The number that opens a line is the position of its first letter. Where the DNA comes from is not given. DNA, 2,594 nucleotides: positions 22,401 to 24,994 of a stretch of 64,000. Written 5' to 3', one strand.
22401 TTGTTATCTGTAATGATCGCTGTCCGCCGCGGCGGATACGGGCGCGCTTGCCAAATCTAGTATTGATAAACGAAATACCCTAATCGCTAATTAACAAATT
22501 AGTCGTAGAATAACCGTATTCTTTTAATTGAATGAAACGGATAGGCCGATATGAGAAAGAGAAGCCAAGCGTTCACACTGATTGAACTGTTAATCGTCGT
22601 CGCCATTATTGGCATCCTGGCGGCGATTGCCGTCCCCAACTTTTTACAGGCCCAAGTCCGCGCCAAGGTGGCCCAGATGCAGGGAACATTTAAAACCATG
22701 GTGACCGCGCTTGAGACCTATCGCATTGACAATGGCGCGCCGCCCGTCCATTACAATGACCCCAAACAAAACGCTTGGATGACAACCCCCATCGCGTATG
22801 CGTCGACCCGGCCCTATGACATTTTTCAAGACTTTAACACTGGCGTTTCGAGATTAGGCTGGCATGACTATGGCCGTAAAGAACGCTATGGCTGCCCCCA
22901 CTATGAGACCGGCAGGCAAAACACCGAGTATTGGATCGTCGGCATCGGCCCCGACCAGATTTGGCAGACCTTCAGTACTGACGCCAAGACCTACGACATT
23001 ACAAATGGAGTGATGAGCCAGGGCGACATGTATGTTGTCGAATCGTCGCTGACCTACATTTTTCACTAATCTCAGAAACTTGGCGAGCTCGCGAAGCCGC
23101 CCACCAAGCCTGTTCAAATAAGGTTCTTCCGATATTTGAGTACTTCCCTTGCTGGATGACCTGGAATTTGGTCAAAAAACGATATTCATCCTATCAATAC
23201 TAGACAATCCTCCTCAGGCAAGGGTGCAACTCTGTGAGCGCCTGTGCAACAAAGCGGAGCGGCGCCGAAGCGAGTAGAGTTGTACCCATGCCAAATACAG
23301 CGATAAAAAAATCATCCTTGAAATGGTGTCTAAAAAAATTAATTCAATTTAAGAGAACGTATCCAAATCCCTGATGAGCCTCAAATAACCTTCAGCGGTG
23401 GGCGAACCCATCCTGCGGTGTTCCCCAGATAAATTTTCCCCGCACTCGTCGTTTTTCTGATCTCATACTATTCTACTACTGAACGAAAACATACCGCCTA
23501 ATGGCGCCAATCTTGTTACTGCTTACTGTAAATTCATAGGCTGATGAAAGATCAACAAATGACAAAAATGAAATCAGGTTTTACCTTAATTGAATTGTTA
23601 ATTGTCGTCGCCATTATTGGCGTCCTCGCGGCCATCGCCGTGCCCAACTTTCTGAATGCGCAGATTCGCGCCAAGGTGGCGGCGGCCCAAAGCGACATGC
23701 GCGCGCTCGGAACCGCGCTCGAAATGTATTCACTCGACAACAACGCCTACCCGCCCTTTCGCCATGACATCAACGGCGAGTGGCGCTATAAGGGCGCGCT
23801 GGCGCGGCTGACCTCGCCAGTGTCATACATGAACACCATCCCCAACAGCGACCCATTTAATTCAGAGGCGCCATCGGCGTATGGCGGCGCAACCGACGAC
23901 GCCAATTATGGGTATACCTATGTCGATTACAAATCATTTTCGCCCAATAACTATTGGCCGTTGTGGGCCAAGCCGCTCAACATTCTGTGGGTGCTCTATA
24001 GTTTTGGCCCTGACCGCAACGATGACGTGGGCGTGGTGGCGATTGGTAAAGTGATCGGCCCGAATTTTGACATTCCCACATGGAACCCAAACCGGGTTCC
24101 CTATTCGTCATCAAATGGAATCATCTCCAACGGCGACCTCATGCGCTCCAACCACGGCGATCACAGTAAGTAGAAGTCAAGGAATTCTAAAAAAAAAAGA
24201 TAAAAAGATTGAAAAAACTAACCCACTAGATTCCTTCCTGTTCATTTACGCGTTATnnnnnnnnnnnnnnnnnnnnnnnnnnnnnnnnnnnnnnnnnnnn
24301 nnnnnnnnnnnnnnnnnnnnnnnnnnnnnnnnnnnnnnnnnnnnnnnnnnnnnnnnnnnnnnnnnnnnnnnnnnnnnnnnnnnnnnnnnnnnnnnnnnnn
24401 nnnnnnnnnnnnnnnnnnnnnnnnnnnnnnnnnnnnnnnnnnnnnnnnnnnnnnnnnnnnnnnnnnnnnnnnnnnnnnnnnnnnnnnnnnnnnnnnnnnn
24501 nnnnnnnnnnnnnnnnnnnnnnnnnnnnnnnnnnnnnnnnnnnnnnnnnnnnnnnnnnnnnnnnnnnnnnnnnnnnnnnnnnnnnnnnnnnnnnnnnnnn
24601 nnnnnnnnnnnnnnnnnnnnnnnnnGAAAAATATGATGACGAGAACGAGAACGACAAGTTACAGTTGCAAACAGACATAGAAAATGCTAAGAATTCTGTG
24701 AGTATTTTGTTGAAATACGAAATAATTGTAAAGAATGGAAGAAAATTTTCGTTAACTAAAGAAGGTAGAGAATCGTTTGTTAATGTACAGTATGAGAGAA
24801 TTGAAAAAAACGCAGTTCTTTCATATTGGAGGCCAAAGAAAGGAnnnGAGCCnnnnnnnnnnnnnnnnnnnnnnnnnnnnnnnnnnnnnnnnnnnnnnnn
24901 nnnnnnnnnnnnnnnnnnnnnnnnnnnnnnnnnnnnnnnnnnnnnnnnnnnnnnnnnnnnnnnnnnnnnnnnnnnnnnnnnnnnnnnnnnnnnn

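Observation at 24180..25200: AT-rich two-gene islet of unknown function inserted between GspG-like pseudopilin paralogs.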

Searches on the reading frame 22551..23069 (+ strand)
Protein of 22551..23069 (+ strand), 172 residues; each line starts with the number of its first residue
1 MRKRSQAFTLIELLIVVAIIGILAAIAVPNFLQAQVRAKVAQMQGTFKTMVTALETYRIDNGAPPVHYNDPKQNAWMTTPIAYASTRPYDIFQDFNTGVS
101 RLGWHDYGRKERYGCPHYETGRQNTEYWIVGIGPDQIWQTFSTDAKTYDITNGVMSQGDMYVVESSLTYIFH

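Call 4: search_protein_families(library=pfam, proteins=[window:22551-23069:+], max_evalue=0.1)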
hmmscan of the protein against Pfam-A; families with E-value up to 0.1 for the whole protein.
window:22551-23069:+ (172 aa): 1 family
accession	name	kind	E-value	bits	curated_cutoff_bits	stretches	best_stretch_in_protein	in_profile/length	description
PF07963.17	N_methyl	-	3.1e-09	36.5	21.2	1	2-28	1-27/27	Prokaryotic N-terminal methylation motif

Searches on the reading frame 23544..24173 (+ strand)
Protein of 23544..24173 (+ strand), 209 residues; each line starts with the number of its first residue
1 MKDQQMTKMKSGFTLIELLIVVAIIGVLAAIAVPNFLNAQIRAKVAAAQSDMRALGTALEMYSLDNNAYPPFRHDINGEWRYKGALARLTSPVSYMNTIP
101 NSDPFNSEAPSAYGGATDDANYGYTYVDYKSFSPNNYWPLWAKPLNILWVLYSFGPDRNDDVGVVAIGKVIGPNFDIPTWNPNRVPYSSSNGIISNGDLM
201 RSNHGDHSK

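Call 4: search_protein_families(library=pfam, proteins=[window:23544-24173:+], max_evalue=0.1)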
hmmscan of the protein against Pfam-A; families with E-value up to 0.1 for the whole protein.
window:23544-24173:+ (209 aa): 2 families
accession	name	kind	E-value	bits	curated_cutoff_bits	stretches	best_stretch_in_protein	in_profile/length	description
PF07963.17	N_methyl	-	2.5e-08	33.6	21.2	1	8-33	2-27/27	Prokaryotic N-terminal methylation motif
PF08334.16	T2SSG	-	6.1e-06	26.7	21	1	36-107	2-72/108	Type II secretion system (T2SS), protein G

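Call 47: find_encoding_contigs(protein=window:23544-24173:+, flank=5000, max_places=10)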
Protein window:23544-24173:+ (209 aa): 1 contig read that carries it; 1 place shown.
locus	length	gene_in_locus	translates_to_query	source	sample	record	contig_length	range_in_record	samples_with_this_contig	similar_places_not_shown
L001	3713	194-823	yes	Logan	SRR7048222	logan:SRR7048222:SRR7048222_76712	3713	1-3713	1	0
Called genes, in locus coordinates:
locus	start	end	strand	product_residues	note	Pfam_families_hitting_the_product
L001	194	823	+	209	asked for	PF07963:N_methyl, PF08334:T2SSG (weak)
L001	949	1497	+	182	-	-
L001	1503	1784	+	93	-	-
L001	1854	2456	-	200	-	-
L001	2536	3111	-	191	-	PF12867:DinB_2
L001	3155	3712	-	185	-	?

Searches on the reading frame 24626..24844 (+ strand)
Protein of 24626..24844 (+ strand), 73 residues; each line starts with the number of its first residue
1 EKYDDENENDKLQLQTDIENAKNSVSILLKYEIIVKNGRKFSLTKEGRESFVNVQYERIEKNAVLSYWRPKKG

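Call 77: search_solved_structures(query=A5, max_evalue=10, show_alignments=3)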
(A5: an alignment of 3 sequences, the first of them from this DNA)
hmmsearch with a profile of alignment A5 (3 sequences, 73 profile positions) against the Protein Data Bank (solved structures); distinct sequences matched with E-value up to 10: 17.
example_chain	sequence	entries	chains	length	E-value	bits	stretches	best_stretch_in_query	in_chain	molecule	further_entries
6wvs_A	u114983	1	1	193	0.00013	25.2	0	19-51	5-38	DeNovoTIM15 hyperstable de novo TIM barrel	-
6wxo_A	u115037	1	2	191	0.0092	19.3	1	9-45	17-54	TFD-HE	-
4w8k_A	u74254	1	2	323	0.059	16.7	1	17-50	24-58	Cas1 protein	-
8k21_D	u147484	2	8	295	0.1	15.9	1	20-50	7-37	Cas1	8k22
8k25_D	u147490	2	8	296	0.1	15.9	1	20-50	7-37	Cas1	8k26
6wxp_A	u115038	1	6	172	0.11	15.8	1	19-46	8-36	TFD-EE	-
8k23_D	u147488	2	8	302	0.11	15.8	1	20-50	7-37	Cas1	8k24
1at0_A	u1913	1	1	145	0.37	14.1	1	17-54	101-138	17-HEDGEHOG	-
6tyy_A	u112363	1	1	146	0.42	13.9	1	17-54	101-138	Protein hedgehog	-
1r7j_A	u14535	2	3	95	0.43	13.9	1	26-55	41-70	Conserved hypothetical protein Sso10a | Sso10a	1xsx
1zc8_K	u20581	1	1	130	0.95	12.8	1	20-61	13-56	SsrA-binding protein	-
6zv9_A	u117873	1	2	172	1.3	12.4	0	20-46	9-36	TFD-EE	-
9quc_A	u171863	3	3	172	1.3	12.4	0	20-46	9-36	TFD-EH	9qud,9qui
1k8h_A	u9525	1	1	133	1.5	12.1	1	20-61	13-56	Small protein B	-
9qul_A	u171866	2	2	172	1.6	12.1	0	21-46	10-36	TFD-EH T87E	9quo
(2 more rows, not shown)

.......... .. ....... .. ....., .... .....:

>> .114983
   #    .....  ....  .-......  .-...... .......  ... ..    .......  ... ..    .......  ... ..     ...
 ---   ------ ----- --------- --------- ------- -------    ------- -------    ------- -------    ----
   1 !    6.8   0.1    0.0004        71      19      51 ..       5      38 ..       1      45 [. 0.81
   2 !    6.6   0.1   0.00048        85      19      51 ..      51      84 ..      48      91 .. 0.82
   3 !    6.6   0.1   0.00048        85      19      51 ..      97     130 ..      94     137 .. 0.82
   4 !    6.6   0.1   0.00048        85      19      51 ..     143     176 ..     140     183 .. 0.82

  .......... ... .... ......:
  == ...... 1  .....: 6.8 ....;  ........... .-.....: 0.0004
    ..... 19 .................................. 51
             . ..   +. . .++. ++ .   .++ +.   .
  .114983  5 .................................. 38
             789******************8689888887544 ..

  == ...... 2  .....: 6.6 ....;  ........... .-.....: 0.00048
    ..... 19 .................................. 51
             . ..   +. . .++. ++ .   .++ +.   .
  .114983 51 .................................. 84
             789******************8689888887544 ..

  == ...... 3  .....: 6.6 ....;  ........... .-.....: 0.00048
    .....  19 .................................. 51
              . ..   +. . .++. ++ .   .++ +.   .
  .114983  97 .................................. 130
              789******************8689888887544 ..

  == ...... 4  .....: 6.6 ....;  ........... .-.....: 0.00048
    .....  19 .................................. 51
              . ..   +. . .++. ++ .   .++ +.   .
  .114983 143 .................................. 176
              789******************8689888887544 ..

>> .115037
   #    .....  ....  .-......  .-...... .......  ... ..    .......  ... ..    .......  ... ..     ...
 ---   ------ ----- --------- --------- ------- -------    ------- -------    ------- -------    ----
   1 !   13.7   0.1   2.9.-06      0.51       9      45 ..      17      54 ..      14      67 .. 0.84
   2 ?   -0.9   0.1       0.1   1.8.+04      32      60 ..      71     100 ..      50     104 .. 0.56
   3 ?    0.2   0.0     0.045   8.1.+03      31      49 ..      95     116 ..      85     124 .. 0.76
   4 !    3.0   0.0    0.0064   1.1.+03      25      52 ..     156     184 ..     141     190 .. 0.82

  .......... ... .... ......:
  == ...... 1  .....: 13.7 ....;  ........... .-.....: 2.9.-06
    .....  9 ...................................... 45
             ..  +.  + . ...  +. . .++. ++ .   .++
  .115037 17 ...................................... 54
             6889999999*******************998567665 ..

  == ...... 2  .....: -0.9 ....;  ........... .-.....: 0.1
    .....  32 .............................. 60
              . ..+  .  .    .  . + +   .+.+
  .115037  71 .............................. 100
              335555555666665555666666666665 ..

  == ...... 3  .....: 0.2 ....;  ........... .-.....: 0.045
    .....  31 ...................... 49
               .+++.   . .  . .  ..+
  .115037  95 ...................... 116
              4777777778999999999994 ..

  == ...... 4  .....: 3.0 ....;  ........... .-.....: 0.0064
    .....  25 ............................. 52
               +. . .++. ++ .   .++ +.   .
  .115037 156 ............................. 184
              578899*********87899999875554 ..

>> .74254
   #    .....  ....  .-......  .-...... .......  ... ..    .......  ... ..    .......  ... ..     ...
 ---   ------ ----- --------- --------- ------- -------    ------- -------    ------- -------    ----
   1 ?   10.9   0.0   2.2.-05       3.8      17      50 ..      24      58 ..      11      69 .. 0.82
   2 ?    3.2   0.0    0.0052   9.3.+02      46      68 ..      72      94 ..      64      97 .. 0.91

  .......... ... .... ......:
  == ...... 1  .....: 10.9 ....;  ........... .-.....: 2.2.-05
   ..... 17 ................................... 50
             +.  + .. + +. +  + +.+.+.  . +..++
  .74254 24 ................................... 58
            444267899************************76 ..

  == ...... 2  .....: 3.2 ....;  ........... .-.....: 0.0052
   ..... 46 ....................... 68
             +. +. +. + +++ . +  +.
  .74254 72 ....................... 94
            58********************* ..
